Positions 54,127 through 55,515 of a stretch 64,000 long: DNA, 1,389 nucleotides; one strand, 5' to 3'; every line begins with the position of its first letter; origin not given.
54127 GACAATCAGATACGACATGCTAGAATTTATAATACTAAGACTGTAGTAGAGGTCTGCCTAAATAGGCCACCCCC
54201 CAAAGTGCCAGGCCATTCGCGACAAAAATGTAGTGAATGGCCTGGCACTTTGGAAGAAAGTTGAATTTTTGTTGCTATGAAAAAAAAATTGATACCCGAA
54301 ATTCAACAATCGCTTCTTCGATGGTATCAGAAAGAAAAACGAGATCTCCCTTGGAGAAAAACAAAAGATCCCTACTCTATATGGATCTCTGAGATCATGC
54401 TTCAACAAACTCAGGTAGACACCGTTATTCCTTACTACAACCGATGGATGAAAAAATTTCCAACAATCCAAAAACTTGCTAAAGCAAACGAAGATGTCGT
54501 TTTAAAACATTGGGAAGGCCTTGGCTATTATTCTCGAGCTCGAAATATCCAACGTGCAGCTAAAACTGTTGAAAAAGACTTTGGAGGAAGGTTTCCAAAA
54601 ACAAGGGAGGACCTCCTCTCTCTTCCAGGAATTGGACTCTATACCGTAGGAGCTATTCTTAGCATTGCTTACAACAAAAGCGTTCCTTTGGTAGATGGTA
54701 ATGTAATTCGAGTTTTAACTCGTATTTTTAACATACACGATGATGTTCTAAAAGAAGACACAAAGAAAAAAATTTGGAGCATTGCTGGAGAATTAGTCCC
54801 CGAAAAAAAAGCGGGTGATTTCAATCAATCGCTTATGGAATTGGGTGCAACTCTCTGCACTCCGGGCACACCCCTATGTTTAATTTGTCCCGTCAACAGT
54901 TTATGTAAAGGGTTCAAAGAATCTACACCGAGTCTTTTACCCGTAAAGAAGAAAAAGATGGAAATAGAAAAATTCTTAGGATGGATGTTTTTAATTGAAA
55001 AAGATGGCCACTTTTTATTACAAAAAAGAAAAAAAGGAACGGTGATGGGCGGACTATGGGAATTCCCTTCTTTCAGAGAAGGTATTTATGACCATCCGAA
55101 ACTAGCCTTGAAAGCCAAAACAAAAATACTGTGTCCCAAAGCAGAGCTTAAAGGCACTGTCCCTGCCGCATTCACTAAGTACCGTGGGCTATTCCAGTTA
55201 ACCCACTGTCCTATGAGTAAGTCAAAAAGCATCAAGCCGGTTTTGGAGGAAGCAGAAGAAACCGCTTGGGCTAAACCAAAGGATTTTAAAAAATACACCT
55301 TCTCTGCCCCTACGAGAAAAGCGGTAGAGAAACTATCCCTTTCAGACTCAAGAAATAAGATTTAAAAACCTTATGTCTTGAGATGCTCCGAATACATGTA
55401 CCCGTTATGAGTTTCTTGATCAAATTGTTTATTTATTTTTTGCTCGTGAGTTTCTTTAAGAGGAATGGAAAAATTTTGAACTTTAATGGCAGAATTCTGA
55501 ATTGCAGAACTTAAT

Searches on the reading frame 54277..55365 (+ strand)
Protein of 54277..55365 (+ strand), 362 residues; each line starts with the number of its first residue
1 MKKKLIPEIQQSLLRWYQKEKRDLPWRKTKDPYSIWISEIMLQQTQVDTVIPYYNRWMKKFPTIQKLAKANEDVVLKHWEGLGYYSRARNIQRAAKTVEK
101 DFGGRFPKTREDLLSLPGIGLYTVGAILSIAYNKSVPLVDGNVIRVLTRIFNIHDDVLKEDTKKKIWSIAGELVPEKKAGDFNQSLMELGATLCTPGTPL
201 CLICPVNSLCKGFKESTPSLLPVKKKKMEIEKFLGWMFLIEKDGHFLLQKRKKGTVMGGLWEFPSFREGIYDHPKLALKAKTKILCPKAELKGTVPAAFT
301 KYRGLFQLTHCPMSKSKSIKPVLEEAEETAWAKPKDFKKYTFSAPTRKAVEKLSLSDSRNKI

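Call 10: search_protein_families(library=pfam, proteins=[window:54277-55365:+])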
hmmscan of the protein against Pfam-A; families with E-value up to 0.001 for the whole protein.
window:54277-55365:+ (362 aa): 3 families
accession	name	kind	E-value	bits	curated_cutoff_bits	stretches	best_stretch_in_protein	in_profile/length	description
PF00730.31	HhH-GPD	-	3e-25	89.1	26.2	1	37-169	1-105/108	HhH-GPD superfamily base excision DNA repair protein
PF14815.12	NUDIX_4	-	1e-13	51.5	35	1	237-351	3-112/113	NUDIX domain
PF00633.29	HHH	-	1e-07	31.9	24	1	102-130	2-30/30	Helix-hairpin-helix motif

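Call 22: find_encoding_contigs(protein=window:54277-55365:+, flank=10000, max_places=4)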
Protein window:54277-55365:+ (362 aa): 1 contig read that carries it; 1 place shown.
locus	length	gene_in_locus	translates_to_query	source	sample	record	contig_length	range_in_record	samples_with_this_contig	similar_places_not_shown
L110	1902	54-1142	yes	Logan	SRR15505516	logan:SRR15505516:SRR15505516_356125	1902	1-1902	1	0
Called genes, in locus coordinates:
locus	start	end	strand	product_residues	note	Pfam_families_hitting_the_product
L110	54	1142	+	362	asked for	PF00730:HhH-GPD, PF00633:HHH, PF14815:NUDIX_4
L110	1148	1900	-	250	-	?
